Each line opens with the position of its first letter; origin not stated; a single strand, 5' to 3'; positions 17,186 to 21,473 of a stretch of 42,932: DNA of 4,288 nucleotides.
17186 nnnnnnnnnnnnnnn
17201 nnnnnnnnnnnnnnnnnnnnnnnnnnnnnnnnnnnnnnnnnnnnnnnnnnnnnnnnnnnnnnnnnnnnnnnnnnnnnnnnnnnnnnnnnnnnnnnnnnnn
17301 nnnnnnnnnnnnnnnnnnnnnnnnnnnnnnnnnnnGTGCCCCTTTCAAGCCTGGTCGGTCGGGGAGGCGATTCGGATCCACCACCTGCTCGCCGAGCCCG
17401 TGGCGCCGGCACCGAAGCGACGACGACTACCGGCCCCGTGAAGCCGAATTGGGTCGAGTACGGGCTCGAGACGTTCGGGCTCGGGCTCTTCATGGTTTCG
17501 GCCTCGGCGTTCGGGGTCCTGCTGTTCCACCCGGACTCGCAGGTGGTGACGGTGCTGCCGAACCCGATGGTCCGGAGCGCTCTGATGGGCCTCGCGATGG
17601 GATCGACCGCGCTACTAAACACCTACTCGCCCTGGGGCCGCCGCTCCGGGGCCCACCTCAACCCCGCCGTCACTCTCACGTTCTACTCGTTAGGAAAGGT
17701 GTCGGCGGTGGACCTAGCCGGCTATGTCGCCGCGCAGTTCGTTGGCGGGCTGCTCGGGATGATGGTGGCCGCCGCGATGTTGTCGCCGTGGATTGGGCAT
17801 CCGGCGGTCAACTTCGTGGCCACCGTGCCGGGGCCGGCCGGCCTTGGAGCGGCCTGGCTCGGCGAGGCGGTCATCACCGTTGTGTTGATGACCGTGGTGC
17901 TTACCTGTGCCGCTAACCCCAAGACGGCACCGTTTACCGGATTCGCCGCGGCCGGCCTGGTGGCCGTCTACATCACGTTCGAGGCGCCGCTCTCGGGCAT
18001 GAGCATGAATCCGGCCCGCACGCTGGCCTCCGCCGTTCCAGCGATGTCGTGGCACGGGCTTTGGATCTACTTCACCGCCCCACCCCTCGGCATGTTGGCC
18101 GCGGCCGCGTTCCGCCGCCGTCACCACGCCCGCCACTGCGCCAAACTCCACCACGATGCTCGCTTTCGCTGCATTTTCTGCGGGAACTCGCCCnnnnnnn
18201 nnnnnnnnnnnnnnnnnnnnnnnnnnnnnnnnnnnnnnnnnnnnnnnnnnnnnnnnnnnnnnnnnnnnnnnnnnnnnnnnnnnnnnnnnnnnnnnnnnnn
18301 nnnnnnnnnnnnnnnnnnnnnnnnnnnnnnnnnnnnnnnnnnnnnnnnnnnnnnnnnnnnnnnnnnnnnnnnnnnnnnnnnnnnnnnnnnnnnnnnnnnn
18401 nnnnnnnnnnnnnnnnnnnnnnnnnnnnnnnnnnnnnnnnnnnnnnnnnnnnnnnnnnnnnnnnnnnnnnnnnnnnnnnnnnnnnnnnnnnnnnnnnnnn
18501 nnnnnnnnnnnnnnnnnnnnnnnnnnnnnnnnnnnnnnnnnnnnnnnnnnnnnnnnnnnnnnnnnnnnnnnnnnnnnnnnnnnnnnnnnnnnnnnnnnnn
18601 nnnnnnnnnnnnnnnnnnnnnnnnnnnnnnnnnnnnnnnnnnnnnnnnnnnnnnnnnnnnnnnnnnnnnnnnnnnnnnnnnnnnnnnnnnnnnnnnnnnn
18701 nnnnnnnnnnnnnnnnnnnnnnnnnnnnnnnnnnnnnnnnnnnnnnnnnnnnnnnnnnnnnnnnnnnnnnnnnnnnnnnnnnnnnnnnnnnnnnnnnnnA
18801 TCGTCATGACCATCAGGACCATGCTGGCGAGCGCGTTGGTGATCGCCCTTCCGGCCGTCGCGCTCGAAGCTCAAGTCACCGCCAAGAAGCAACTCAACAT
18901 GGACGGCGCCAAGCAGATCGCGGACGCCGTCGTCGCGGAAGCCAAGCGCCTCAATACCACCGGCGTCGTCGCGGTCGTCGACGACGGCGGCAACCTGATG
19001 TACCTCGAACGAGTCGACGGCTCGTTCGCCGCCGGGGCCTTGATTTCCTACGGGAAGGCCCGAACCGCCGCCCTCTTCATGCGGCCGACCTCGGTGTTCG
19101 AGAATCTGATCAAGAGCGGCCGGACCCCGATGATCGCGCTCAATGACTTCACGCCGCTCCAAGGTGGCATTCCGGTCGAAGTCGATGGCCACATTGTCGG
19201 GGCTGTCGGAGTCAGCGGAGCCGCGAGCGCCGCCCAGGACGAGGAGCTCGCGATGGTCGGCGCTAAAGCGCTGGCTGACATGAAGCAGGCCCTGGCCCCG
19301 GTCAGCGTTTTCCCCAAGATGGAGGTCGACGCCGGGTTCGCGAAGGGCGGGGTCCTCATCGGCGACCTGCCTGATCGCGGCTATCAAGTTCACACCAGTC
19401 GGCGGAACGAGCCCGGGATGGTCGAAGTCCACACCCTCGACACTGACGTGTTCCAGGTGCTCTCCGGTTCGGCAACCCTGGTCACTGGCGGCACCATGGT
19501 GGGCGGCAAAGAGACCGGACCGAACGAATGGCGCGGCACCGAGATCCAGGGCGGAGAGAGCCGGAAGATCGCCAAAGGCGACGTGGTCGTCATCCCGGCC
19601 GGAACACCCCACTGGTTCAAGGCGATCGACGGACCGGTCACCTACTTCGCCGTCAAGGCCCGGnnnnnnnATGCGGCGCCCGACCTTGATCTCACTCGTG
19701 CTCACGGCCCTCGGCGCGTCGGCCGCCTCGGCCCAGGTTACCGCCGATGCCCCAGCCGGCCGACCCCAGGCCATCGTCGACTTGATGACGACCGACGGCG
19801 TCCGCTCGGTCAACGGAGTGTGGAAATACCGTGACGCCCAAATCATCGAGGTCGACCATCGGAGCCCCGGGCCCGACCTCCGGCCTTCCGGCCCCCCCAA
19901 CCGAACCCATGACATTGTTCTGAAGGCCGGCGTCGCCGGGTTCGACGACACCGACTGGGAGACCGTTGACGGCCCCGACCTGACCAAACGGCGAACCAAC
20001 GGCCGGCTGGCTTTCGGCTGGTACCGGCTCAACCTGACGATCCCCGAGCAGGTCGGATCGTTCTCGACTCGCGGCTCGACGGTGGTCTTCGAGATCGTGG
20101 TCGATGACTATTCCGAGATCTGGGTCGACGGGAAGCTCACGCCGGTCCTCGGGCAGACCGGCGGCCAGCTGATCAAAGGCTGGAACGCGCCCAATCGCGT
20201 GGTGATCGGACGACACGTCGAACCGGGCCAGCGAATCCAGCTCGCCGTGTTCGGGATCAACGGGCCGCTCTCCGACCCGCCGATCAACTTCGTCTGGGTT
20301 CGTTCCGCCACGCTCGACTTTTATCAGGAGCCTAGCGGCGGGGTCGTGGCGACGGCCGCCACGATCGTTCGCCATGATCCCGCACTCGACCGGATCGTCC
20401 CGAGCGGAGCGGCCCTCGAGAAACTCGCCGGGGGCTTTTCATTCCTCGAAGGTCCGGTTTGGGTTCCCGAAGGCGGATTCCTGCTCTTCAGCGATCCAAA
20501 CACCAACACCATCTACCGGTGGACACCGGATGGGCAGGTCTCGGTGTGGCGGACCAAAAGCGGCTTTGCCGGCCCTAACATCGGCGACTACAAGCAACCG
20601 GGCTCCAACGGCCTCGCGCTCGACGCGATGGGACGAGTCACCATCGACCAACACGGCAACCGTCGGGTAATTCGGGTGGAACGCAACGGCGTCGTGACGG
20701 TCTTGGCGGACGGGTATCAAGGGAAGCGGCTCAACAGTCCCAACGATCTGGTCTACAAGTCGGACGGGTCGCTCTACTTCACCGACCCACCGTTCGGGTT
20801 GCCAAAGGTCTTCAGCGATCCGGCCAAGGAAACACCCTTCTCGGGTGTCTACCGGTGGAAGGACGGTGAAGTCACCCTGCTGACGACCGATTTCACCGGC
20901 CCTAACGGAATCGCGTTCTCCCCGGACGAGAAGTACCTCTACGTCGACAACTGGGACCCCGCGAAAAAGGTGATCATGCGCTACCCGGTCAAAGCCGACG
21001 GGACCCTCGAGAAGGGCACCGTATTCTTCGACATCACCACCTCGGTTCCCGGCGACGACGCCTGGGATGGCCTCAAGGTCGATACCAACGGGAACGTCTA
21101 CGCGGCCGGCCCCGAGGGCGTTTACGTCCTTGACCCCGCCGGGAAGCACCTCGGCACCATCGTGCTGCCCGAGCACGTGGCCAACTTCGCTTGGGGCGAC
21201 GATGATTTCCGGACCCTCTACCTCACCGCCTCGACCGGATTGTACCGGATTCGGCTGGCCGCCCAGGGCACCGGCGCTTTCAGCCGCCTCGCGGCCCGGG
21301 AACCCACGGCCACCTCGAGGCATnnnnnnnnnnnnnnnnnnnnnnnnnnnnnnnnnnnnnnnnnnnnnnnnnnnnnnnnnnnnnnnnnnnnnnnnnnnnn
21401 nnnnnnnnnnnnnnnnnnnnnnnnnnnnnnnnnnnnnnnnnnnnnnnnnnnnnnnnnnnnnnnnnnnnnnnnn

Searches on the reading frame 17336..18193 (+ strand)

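Call 5: search_protein_families(library=pfam, proteins=[window:17336-18193:+], max_evalue=0.01)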
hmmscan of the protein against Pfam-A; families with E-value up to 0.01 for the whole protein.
window:17336-18193:+ (286 aa): 1 family
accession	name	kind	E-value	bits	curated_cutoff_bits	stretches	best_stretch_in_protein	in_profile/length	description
PF00230.25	MIP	-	7.1e-25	88.5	25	1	81-257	41-219/222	Major intrinsic protein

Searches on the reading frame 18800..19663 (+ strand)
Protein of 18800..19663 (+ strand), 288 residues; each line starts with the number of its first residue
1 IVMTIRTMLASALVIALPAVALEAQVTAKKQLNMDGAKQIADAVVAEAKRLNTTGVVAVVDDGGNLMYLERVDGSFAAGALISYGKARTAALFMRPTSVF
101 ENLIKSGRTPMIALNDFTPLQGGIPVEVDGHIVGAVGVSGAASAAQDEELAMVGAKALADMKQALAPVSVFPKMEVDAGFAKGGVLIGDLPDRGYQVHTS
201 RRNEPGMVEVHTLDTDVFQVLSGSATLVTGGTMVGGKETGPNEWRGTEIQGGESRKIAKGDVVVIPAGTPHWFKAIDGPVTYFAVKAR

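Call 66: search_protein_families(library=pfam, proteins=[window:18800-19663:+], max_evalue=0.001)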
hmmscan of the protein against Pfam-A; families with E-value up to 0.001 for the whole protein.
window:18800-19663:+ (288 aa): 3 families
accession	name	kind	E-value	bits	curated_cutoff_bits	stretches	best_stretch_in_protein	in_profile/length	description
PF03928.20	HbpS-like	-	9e-29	100.5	25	1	32-154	1-126/128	Haem degrading protein HbpS-like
PF07883.17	Cupin_2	-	1.1e-05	25.5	27.2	1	250-284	33-68/70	Cupin domain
PF00190.28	Cupin_1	-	1.6e-05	24.9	22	1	204-283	42-110/151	Cupin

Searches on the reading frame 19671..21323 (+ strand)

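Call 66: search_protein_families(library=pfam, proteins=[window:19671-21323:+], max_evalue=0.001)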
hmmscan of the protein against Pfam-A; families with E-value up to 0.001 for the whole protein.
window:19671-21323:+ (551 aa): 2 families
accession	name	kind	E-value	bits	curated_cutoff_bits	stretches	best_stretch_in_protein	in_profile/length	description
PF08450.18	SGL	-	6.5e-41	141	26.3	1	260-521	3-245/246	SMP-30/Gluconolactonase/LRE-like region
PF21959.2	DUF6923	-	0.00092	19.5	27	0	412-540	38-167/234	Repeat of unknown function (DUF6923)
